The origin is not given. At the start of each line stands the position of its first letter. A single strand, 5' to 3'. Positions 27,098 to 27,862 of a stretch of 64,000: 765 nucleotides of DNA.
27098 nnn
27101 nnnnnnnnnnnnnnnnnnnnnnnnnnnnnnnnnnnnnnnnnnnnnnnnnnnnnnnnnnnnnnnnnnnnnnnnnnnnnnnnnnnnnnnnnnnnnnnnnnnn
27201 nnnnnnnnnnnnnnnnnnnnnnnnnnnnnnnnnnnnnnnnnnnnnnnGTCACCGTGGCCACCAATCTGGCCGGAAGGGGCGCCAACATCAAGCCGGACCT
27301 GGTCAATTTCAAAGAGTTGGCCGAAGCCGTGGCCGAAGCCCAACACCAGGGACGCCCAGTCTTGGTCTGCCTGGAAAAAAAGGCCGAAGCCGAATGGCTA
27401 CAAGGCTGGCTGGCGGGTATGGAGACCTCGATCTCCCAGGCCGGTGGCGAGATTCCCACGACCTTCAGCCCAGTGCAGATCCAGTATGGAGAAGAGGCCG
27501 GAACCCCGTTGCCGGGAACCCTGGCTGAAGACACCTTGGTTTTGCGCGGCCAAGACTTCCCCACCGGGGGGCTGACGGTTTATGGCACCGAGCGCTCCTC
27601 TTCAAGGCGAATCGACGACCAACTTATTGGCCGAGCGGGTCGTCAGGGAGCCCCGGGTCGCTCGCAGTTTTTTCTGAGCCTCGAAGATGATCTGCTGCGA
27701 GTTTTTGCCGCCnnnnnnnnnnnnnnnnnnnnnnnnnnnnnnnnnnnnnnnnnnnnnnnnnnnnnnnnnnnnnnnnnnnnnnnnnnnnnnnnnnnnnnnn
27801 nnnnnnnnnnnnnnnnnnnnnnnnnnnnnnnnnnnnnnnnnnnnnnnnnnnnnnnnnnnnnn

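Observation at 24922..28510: Second, divergent SecA paralog with a low-complexity N-terminal extension and no zinc finger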

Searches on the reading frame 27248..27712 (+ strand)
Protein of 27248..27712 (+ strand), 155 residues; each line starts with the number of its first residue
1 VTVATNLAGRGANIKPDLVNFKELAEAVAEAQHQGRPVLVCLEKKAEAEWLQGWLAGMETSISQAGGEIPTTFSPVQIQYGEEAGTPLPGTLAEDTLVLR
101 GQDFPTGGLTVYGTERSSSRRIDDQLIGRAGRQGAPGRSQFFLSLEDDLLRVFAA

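Call 27: find_related_loci(query=A2, collection=genome_contigs, flank=10000)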
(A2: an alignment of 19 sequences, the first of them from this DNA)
Query A2 (155 aa) in genome_contigs; peptide patterns used: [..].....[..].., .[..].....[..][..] (x = any residue, [..] = any of these).
600 stretches matched a pattern (row limit reached: there are more); 577 encode a relative of the query (tblastn E <= 1e-3); the best 80 are kept; 80 distinct loci.
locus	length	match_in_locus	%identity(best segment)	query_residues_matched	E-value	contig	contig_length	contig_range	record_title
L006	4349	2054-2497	41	15-154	8e-23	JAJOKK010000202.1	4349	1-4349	MAG: Candidatus Bipolaricaulota bacterium isolate MAG-1260 c_000000000288, whole genome shotgun sequence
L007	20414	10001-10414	39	1-153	3e-22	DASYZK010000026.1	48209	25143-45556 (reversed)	MAG TPA_asm: Candidatus Acidiferrales bacterium isolate SMAG_U6360 k141_727726, whole genome shotgun sequence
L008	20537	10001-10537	36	21-155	4e-22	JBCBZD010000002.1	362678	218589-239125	MAG: Pseudomonadota bacterium isolate P01_A01_bin.106 k141_317973_length_362678_cov_38.3216, whole genome shotgun sequen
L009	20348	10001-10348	39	1-155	9e-22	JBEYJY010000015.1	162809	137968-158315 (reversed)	Streptomyces sp. NPDC020096 NPDC020096_91_C3.ctg-0015, whole genome shotgun sequence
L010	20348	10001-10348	39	1-155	9e-22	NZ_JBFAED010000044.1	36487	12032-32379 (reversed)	Streptomyces sp. NPDC020667 NPDC020667_140_H6.ctg-0044, whole genome shotgun sequence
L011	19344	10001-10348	39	1-155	9e-22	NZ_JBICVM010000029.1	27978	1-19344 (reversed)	Streptomyces sp. NPDC048650 NPDC048650_120_G8.ctg-0029, whole genome shotgun sequence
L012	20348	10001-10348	39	1-155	1e-21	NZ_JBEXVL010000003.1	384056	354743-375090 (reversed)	Streptomyces sp. NPDC005925 NPDC005925_297_G9.ctg-0003, whole genome shotgun sequence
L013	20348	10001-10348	39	1-155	1e-21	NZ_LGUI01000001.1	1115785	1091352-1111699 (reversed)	Streptomyces eurocidicus strain ATCC 27428 Seur_scaffold17, whole genome shotgun sequence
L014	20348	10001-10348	39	1-155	1e-21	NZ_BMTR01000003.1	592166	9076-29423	Streptomyces longisporoflavus strain JCM 4396 sequence003, whole genome shotgun sequence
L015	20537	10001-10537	36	21-155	2e-21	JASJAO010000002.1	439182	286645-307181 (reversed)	MAG: Henriciella sp. isolate MO_005.B12 MO_005.c_5, whole genome shotgun sequence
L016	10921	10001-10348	39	1-155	2e-21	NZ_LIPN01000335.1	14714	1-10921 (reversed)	Streptomyces atriruber strain NRRL B-24165 contig_335, whole genome shotgun sequence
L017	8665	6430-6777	39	1-155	1e-21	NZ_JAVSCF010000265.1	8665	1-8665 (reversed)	Streptomyces sp. B1866 Scaffold265, whole genome shotgun sequence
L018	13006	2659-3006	39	1-155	2e-21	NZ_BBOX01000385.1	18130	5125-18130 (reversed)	Streptomyces hygroscopicus subsp. hygroscopicus strain NBRC 13472, whole genome shotgun sequence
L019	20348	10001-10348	38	1-155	2e-21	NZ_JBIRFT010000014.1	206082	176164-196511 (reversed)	Streptomyces sp. NPDC018031 NPDC018031_256_F1.ctg-0014, whole genome shotgun sequence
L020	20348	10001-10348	39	1-155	2e-21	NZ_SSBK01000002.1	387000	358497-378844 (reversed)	Streptomyces sp. A0958 NODE_2_length_387000_cov_170.188377, whole genome shotgun sequence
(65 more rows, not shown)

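Call 73: search_protein_representatives(alignment_id=A2)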
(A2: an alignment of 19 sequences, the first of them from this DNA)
Query: 19 sequences, 150 profile positions. Proteins with E-value up to 0.001 (for the whole library): 7149; up to 1e-10: 4543; up to 1e-30: 25. The best 150 are listed.
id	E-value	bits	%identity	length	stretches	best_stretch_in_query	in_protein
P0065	1.5e-66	239.5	-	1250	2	1-149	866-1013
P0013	1.1e-60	220.4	-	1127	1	1-149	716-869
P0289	2.0e-57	209.8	-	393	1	1-149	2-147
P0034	2.4e-57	209.6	-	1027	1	1-150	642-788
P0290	6.6e-57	208.2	-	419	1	1-150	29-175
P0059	6.1e-56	205.0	-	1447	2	1-149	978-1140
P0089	8.3e-54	198.1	-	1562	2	9-150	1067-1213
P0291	1.0e-53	197.8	-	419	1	1-147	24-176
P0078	2.2e-53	196.7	-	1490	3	55-150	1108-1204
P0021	3.2e-50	186.4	-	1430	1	1-150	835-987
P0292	1.3e-47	178.0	-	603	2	1-149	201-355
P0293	1.9e-45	170.9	-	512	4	85-150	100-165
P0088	2.1e-44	167.5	-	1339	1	1-150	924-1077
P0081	3.6e-41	157.1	-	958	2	33-150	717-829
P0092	9.2e-40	152.5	-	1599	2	43-150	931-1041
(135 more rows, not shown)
